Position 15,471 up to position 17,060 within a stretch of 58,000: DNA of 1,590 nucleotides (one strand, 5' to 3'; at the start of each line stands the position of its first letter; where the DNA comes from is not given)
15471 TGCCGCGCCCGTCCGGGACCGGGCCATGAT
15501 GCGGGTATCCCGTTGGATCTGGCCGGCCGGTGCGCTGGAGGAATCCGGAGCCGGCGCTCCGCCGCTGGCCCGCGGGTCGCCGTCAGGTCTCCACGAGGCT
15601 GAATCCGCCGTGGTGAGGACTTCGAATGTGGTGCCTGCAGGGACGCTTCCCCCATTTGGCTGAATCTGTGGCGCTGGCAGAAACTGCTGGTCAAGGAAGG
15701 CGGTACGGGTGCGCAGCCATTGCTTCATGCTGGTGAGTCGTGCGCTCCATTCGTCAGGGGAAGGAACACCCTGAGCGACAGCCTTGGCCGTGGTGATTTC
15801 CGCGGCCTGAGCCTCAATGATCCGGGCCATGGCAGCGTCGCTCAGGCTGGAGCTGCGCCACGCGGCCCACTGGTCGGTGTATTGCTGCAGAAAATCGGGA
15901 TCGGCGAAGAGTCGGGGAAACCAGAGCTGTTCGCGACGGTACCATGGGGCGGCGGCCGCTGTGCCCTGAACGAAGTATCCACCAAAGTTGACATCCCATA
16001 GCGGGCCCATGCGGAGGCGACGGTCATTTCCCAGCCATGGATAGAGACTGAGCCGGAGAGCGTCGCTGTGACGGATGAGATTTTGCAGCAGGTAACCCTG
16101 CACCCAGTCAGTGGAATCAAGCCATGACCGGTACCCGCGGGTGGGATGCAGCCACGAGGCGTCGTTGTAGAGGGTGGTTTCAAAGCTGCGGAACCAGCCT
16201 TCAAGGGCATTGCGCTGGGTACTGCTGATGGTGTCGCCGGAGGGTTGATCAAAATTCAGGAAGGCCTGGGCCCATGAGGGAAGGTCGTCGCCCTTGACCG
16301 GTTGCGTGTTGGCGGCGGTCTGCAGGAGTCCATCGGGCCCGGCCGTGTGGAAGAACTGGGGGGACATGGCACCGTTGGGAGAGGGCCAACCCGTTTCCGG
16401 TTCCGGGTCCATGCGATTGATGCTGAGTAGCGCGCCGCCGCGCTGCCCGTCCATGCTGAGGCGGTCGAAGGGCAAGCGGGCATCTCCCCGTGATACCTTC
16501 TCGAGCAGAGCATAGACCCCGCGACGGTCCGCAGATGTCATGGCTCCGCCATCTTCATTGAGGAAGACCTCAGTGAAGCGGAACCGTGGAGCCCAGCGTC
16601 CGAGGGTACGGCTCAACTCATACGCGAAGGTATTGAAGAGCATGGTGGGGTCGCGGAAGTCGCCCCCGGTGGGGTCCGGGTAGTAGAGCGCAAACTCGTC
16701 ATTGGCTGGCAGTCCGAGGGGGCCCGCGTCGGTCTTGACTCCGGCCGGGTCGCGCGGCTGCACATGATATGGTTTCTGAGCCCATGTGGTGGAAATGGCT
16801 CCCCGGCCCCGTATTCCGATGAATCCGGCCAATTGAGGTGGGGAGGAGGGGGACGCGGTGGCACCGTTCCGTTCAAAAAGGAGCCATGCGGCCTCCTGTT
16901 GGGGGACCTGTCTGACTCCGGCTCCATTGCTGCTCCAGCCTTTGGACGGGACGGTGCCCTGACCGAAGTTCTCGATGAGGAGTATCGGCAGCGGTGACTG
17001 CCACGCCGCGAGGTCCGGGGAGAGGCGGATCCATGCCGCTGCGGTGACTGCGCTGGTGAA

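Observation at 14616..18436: CotH-family (atypical kinase-like) secreted protein divergently paired with a Ser/Arg tandem-repeat lipoprotein: candidate envelope kinase-substrate module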

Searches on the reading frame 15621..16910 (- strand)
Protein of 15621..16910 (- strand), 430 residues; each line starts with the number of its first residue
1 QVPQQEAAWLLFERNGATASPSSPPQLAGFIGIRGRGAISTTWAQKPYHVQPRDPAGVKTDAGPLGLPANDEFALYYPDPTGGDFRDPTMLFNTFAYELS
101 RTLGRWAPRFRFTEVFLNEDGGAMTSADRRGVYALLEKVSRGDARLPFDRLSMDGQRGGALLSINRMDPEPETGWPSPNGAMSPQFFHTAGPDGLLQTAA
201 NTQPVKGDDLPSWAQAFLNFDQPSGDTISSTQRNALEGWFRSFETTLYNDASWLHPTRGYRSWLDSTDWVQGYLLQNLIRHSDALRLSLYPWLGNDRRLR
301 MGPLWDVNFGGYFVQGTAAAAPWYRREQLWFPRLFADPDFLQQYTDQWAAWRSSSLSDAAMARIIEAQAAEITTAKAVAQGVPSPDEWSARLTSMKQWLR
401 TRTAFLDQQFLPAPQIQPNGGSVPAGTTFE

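Call 28: search_solved_structures(query=A1, max_evalue=0.01, show_alignments=2)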
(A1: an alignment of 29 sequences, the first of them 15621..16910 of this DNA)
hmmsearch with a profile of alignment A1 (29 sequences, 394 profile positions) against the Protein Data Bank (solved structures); distinct sequences matched with E-value up to 0.01: 1.
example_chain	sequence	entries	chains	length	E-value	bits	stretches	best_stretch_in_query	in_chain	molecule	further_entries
5jd9_A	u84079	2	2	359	1.3e-05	27.5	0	215-377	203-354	Spore coat protein H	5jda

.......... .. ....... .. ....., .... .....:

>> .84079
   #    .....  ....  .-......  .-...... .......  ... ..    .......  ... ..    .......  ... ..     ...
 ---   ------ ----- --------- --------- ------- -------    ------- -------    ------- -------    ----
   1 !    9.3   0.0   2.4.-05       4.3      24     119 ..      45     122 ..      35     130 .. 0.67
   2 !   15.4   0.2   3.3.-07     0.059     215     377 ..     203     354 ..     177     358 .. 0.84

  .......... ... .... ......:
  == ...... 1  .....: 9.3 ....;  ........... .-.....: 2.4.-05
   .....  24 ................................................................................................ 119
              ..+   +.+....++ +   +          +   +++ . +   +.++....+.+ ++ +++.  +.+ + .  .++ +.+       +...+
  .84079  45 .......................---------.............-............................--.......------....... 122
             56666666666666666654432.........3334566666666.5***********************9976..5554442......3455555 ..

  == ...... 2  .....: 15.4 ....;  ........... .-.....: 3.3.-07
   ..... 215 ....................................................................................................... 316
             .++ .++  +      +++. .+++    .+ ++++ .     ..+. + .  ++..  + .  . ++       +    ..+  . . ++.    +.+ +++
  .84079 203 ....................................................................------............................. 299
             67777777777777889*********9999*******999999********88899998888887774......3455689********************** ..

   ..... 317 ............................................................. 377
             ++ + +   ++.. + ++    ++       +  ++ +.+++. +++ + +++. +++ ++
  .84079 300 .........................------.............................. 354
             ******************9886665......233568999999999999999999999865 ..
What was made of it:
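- Tried and rejected: A profile of 29 cores was needed to reach 5jd9 (call 28).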

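Call 39: find_homologous_proteins(query=window:15621-16910:-, max_evalue=1e-10)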
Query window:15621-16910:- (430 aa): 16 proteins with E <= 1e-10 among 8000 candidates.
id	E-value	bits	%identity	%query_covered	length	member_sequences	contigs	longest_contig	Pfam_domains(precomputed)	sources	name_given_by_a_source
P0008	6.0e-149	515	58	90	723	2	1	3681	PF08757.18,PF00932.26,PF13287.13,PF13290.14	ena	-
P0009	8.5e-141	488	52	100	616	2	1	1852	PF08757.18,PF13287.13,PF13290.14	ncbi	ncbi:MAG: hypothetical protein EOP86_23010, partial [Verrucomicrobiaceae bacterium]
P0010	6.3e-131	455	53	89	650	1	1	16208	PF08757.18,PF00932.26,PF13287.13,PF13290.14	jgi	jgi:hypothetical protein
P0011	1.9e-126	441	48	99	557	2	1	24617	PF08757.18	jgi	jgi:hypothetical protein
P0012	1.5e-125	438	51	92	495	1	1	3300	PF08757.18,PF13287.13,PF13290.14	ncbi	-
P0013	2.9e-120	420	47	99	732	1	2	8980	PF08757.18,PF13287.13,PF13290.14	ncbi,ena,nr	ncbi:MAG: CotH kinase family protein [Verrucomicrobiae bacterium]|nr:CotH kinase family protein [Ver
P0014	3.4e-117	410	47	97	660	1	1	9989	PF08757.18,PF13287.13,PF13290.14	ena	-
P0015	4.9e-110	387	49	89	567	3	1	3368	PF08757.18,PF13287.13,PF13290.14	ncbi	-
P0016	5.5e-100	354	44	96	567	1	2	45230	PF08757.18,PF13287.13,PF13290.14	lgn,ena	-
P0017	2.0e-77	279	52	61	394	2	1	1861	PF08757.18,PF13287.13,PF13290.14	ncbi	-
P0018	9.6e-36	142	41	57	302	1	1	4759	-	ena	-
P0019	4.1e-26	110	30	72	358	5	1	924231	PF08757.18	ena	-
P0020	1.9e-22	98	27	81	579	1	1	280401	PF08757.18,PF18962.8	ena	-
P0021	3.4e-22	97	26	82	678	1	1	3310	PF08757.18,PF18962.8,PF01483.28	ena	-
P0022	1.9e-21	95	51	23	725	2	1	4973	PF00932.26,PF13287.13,PF13385.14,PF13290.14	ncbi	-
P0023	7.2e-20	89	31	88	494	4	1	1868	PF08757.18,PF00041.28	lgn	-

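Call 48: predict_structure(alignment_id=A3)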
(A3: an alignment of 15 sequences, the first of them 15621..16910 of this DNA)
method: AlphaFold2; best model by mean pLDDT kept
length: 430 residues; sequences in the alignment: 15
mean_pLDDT: 67.7   pTM: 0.72
mean pLDDT of the five models: 67.7, 67.5, 67.4, 65.7, 65.7
residues with pLDDT >= 90: 44; 70-90: 183; 50-70: 112; < 50: 91
segments of 3 or more residues with pLDDT < 50: 36-44, 80-88, 164-170, 186-218, 222-224, 282-288, 308-310, 415-430
pLDDT, mean of each block of 10 residues (from residue 1): 62 62 66 49 51 74 70 63 50 71 66 76 76 69 63 85 47 60 51 42 33 42 59 82 85 91 90 79 48 85 59 64 60 86 91 90 88 80 85 88 88 49 36
secondary structure, 60 per line:
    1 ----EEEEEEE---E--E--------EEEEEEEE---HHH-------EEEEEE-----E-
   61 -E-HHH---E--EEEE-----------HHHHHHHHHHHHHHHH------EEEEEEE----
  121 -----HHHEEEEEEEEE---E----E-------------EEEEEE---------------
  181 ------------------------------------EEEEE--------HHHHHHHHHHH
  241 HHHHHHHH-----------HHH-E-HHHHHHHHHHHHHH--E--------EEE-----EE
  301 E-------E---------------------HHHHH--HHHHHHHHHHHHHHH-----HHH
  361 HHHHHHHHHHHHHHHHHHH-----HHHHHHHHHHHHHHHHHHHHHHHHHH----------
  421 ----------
elements in order: E5-11 E27-34 E48-53 E73-76 H88-103 E110-116 E129-137 E160-165 E217-221 H230-248 H266-279 E291-293 E299-301 H331-335 H338-352 H358-379 H385-410

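Call 54: fold_search(model_id=the predicted structure, library=pdb)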
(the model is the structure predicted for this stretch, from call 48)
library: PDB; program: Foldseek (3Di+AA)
matches with E <= 10: 199; with E <= 0.001: 2
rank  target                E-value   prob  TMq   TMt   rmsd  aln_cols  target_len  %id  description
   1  5jda                  4.8e-11  1.00  0.53  0.62   6.8       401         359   15  Bacillus cereus CotH kinase plus Mg2+/AMP (released 2016-05-18)
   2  5jd9                  7.7e-11  1.00  0.54  0.64   6.4       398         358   16  Bacillus cereus CotH kinase (released 2016-05-18)
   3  3ihy_A                1.3e-02  0.89  0.29  0.24  10.6       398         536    8  Human PIK3C3 crystal structure (released 2009-10-13)
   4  7ab4_F                3.8e-02  0.66  0.30  0.36  12.1       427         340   15  Crystal structure of the Escherichia coli toxin-antitoxin system HipBST (HipT S59A) (released 2022-01-12)
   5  3tpt_A                4.5e-02  0.60  0.24  0.25  12.5       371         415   11  Structure of HipA(D309Q) bound to ADP (released 2012-10-03)
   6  2wiu_A                4.7e-02  0.72  0.28  0.28  11.2       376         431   10  Mercury-modified bacterial persistence regulator hipBA (released 2009-07-28)
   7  3ihy_E                4.7e-02  0.57  0.26  0.22  11.6       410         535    8  Human PIK3C3 crystal structure (released 2009-10-13)
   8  3dnu                  5.2e-02  0.57  0.27  0.28  12.8       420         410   10  structure of MDT protein (released 2009-01-27)
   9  7ab3_F                5.5e-02  0.63  0.30  0.36  10.1       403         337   13  Crystal structure of the Escherichia coli toxin-antitoxin system HipBST (HipT S57A) (released 2022-01-12)
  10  3ls8_B                5.5e-02  0.57  0.26  0.23  10.7       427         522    8  Crystal structure of human PIK3C3 in complex with 3-[4-(4-Morpholinyl)thieno[3,2-d]pyrimidin-2-yl]-phenol (released 2010-03-23)
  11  3tpv                  5.5e-02  0.35  0.23  0.23  15.0       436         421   11  Structure of pHipA bound to ADP (released 2012-10-03)
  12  7ab4_C                6.1e-02  0.84  0.35  0.42   8.2       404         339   12  Crystal structure of the Escherichia coli toxin-antitoxin system HipBST (HipT S59A) (released 2022-01-12)
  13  8sob_A                6.1e-02  0.51  0.28  0.15  10.4       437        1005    9  Phosphoinositide phosphate 3 kinase gamma bound with ADP (released 2024-04-03)
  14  7ab5_C                6.5e-02  0.84  0.34  0.41   8.8       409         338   13  Crystal structure of the Escherichia coli toxin-antitoxin system HipBST (HipT D233Q) (released 2022-01-12)
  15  7ab5_F                8.9e-02  0.75  0.34  0.41   8.4       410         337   12  Crystal structure of the Escherichia coli toxin-antitoxin system HipBST (HipT D233Q) (released 2022-01-12)
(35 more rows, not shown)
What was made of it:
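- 15693..16814 (-): CotH kinase-fold core (residues 323-696). The AlphaFold2 model matches 5jda/5jd9 at E 5e-11 with TM 0.53-0.64 (calls 48, 54).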

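Call 75: find_encoding_contigs(protein=P0008, flank=4000, max_places=1)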
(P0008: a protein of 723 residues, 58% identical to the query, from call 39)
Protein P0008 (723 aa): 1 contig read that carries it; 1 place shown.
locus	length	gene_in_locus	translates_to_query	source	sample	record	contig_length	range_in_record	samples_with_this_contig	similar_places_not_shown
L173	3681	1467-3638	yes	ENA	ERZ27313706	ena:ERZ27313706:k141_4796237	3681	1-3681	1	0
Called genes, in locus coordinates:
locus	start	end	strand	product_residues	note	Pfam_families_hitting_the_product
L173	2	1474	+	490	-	?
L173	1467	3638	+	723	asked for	PF00932:LTD, PF13287:Fn3_assoc, PF13290:CHB_HEX_C_1, PF08757:CotH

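Call 76: find_encoding_contigs(protein=P0010, flank=4000, max_places=1)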
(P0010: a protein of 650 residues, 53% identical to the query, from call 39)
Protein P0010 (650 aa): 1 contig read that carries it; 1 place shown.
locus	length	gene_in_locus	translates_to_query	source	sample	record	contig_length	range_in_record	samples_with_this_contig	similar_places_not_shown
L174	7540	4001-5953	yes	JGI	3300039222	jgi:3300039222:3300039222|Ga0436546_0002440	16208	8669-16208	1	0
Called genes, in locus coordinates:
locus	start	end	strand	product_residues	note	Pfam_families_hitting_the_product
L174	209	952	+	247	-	PF13385:Laminin_G_3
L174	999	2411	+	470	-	PF13385:Laminin_G_3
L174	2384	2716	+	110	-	-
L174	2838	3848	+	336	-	PF13385:Laminin_G_3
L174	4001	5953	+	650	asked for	PF00932:LTD, PF13287:Fn3_assoc, PF13290:CHB_HEX_C_1, PF08757:CotH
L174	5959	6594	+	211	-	PF13287:Fn3_assoc (weak), PF00932:LTD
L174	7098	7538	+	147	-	?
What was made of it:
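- The closest CotH outgroups, P0008 and P0010, lack the partner (calls 75, 76).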
